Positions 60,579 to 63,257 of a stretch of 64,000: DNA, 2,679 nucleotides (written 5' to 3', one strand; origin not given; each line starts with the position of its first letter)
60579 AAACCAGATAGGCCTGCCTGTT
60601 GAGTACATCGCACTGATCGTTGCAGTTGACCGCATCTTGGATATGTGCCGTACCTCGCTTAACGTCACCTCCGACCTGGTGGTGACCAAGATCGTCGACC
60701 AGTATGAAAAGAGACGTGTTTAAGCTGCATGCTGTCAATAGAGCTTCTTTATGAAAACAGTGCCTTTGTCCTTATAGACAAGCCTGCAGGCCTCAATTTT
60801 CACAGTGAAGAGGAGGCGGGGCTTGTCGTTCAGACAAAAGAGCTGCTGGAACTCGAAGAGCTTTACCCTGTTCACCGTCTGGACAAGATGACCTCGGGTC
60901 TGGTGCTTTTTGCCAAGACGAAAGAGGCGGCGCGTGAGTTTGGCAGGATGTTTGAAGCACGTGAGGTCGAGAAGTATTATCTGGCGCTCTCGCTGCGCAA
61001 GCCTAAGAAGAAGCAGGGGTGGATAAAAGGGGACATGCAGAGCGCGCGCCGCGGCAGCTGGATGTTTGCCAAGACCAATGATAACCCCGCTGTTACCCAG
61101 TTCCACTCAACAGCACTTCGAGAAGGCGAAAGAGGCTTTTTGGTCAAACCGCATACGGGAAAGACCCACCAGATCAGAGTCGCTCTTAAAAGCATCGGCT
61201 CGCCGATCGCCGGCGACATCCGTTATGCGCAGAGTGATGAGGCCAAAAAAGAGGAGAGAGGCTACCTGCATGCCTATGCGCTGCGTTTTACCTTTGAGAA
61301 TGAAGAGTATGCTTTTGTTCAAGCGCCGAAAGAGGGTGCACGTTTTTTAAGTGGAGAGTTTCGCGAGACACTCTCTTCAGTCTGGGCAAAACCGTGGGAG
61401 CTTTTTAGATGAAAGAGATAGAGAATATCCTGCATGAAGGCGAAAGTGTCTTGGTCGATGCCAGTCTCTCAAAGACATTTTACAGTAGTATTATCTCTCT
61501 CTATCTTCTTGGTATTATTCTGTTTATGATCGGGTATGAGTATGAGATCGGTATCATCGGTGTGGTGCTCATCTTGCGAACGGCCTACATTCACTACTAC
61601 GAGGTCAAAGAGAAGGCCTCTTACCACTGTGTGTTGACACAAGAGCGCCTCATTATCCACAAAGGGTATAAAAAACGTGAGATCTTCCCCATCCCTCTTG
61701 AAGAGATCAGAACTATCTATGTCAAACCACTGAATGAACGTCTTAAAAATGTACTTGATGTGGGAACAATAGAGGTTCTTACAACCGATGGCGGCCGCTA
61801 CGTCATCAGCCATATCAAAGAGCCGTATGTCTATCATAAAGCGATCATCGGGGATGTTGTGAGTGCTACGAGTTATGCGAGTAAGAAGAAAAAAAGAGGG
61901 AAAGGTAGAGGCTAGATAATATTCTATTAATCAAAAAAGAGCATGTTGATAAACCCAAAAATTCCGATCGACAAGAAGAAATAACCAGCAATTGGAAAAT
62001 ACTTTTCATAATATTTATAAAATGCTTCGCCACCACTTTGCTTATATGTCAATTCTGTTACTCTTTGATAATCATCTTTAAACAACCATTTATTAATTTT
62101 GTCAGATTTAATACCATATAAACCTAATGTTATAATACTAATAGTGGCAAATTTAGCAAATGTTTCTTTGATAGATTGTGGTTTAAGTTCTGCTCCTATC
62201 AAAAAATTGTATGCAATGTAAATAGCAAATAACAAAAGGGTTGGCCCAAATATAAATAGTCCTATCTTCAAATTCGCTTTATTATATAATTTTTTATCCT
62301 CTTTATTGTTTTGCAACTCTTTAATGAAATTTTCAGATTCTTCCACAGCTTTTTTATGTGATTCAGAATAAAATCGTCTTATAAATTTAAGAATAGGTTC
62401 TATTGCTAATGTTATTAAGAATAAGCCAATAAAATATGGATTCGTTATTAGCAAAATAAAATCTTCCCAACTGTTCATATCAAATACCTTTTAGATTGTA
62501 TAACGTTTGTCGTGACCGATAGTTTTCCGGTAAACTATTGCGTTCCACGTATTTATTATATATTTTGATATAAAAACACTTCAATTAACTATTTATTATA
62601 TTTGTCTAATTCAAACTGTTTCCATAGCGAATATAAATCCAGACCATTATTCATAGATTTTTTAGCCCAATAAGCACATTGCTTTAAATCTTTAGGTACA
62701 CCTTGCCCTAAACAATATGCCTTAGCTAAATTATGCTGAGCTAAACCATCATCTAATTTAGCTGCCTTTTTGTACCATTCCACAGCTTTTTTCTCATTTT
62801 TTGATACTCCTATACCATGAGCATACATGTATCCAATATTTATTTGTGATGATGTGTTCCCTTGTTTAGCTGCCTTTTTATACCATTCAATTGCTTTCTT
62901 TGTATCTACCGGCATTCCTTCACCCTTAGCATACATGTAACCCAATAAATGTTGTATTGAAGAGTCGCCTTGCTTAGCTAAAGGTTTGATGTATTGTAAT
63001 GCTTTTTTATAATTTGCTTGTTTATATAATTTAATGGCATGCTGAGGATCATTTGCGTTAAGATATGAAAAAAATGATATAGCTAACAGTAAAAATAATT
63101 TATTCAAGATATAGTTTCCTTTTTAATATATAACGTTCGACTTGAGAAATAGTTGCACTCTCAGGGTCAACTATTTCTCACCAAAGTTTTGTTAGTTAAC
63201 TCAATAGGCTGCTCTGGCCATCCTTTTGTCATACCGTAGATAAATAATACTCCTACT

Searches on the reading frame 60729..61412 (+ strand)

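Call 59: search_protein_families(library=pfam, proteins=[window:60729-61412:+], max_evalue=0.01)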
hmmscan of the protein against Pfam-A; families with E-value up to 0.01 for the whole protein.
window:60729-61412:+ (227 aa): 1 family
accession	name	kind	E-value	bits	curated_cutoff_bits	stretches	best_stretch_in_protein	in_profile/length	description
PF00849.27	PseudoU_synth_2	-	3.5e-30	105.7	26.8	1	13-154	2-151/152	RNA pseudouridylate synthase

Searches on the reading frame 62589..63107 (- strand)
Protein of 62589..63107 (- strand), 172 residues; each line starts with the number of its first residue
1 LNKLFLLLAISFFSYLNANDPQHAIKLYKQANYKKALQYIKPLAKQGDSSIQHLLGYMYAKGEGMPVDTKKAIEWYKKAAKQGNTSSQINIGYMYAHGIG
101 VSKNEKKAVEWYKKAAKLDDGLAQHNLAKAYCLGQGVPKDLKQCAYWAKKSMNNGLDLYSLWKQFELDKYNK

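Call 89: search_protein_families(library=pfam, proteins=[window:62589-63107:-], max_evalue=0.00001)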
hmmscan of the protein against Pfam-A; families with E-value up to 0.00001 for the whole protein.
window:62589-63107:- (172 aa): 1 family
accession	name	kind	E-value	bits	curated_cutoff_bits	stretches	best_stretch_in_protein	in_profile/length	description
PF08238.18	Sel1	-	3.4e-36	122.8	30.7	3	52-84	4-36/36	Sel1 repeat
